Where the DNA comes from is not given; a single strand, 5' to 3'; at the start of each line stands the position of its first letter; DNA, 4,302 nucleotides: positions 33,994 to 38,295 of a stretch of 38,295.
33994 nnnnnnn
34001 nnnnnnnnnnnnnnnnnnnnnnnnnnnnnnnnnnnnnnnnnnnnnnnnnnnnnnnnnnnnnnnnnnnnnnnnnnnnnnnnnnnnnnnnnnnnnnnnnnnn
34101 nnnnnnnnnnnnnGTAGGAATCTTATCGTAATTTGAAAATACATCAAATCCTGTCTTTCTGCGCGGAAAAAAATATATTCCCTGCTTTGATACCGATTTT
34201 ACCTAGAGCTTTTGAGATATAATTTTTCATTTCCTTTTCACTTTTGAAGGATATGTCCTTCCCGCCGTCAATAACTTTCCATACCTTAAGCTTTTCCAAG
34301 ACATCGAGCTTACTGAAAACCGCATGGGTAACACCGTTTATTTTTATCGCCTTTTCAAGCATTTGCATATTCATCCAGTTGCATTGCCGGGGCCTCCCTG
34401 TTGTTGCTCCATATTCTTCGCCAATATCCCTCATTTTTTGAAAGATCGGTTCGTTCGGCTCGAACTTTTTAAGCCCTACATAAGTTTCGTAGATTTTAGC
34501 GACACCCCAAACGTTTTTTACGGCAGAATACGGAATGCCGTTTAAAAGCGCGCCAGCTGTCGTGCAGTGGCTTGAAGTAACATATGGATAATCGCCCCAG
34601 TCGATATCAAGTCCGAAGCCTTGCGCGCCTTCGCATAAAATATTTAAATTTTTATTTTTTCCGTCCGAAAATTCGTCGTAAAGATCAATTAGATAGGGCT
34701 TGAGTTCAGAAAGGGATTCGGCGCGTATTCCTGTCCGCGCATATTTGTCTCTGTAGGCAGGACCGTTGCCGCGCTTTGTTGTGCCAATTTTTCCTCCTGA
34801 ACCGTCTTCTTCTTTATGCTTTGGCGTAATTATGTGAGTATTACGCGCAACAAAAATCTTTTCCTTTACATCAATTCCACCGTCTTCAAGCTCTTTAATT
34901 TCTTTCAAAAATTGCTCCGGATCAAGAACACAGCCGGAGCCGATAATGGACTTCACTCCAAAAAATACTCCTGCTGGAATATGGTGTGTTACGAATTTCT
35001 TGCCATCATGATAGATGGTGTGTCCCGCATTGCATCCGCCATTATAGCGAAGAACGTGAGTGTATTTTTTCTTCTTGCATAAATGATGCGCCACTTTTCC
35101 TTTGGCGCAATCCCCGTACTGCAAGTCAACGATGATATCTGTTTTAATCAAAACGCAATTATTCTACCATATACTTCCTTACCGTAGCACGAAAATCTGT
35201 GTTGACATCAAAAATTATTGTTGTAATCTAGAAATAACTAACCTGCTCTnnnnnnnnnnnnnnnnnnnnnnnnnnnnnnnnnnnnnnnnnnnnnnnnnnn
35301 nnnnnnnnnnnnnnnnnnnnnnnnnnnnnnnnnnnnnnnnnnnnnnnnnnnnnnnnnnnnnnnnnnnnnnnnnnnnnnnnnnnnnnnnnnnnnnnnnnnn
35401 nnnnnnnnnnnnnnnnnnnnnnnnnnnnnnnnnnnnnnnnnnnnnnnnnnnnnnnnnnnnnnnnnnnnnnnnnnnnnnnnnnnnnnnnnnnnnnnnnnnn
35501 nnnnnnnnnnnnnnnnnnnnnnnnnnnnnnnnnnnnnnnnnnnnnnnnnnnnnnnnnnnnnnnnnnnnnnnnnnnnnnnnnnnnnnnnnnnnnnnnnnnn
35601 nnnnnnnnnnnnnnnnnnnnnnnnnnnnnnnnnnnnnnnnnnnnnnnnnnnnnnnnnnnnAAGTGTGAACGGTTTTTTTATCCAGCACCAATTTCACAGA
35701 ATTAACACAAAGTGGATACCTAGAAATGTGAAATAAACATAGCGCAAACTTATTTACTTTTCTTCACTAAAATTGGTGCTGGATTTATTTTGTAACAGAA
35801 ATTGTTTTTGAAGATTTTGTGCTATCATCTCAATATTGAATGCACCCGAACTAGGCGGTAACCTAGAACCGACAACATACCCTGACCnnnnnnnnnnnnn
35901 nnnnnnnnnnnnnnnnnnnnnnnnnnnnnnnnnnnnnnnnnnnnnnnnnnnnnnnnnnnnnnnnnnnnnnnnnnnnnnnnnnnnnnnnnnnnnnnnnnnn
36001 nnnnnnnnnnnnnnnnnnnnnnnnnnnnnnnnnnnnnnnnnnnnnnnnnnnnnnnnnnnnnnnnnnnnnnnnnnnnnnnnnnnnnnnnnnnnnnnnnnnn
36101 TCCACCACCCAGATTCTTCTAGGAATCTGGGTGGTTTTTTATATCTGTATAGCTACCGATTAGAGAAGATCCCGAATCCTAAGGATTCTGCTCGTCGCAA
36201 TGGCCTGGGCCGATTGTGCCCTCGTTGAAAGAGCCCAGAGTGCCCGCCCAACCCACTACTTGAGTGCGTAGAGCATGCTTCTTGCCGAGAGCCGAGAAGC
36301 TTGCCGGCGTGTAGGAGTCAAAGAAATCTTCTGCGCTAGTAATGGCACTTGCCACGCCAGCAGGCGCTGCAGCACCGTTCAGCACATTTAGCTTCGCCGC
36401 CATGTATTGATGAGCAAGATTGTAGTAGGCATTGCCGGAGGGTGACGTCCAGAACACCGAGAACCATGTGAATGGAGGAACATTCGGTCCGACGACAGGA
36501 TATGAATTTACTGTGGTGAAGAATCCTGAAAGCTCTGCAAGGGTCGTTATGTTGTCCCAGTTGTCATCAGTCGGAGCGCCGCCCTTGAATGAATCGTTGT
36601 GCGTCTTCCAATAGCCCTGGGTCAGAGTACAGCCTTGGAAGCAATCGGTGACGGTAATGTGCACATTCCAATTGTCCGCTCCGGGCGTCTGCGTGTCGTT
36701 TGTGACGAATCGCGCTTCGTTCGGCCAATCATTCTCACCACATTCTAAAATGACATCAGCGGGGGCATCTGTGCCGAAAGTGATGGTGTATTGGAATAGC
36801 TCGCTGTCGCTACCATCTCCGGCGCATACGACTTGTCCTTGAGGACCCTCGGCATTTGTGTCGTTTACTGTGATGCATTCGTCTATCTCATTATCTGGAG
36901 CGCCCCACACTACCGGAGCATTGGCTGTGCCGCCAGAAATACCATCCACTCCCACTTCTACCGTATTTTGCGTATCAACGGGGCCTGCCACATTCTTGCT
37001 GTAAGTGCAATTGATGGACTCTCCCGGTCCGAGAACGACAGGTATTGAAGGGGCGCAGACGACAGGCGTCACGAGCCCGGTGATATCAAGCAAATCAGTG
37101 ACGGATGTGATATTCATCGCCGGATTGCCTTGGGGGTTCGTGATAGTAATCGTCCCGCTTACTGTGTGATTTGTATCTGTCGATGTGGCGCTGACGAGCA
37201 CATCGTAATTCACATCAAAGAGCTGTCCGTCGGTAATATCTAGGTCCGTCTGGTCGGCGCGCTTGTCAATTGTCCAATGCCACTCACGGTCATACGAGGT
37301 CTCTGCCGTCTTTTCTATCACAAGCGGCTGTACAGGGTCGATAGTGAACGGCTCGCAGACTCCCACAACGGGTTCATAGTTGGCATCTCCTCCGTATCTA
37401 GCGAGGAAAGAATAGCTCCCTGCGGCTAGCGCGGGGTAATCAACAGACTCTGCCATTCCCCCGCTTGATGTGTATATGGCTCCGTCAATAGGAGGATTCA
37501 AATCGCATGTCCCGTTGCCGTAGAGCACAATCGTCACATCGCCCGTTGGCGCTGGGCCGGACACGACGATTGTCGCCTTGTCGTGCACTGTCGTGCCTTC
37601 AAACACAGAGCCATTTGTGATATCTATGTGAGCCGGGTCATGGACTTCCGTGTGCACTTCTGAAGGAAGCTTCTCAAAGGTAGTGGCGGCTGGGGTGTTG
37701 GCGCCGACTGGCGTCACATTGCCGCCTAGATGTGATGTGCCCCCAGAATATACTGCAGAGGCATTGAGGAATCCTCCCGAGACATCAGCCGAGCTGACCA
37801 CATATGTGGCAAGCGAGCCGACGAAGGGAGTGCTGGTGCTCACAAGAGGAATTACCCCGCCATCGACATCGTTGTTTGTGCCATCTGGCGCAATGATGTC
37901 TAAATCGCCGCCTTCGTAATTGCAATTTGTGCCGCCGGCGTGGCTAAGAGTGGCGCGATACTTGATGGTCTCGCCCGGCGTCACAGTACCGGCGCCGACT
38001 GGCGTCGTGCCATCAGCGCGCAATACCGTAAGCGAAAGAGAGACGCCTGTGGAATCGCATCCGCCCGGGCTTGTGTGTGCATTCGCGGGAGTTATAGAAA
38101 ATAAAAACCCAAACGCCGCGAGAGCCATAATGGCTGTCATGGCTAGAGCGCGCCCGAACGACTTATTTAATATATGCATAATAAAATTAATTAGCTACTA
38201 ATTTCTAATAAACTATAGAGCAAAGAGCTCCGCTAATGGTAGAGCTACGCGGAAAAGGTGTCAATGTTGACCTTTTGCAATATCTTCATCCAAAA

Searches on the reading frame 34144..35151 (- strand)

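Call 32: search_protein_families(library=pfam, proteins=[window:34144-35151:-], max_evalue=0.00001)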
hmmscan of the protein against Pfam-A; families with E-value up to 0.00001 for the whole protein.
window:34144-35151:- (335 aa): 1 family
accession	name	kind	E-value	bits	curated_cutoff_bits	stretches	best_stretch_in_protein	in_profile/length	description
PF00709.27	Adenylsucc_synt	-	8.8e-84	282.1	27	2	6-147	1-148/416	Adenylosuccinate synthetase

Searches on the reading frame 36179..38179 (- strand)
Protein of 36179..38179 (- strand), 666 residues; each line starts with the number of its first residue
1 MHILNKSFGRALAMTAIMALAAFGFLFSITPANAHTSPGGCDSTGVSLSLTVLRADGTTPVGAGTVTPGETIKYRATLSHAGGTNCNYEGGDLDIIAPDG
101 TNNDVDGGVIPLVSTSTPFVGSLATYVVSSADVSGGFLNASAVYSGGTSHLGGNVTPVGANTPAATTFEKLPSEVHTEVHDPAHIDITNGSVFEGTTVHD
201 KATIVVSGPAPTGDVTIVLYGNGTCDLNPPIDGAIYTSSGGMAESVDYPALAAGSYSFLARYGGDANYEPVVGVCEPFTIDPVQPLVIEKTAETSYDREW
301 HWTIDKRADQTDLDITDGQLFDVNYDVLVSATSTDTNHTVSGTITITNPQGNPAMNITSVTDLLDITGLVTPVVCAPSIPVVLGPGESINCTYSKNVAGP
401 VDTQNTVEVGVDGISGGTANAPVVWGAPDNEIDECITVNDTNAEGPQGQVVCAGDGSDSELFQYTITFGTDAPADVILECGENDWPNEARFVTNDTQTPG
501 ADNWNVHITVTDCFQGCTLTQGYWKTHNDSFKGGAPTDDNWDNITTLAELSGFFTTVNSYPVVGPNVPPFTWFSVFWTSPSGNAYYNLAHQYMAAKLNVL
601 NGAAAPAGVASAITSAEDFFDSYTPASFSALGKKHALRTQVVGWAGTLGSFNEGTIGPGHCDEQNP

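Call 32: search_protein_families(library=pfam, proteins=[window:36179-38179:-], max_evalue=0.00001)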
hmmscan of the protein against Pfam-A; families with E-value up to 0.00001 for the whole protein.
window:36179-38179:- (666 aa): 1 family
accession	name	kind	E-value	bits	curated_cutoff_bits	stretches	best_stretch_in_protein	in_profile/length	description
PF16640.11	Big_3_5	-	3.5e-07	31.1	35.5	1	188-270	4-77/88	Bacterial Ig-like domain (group 3)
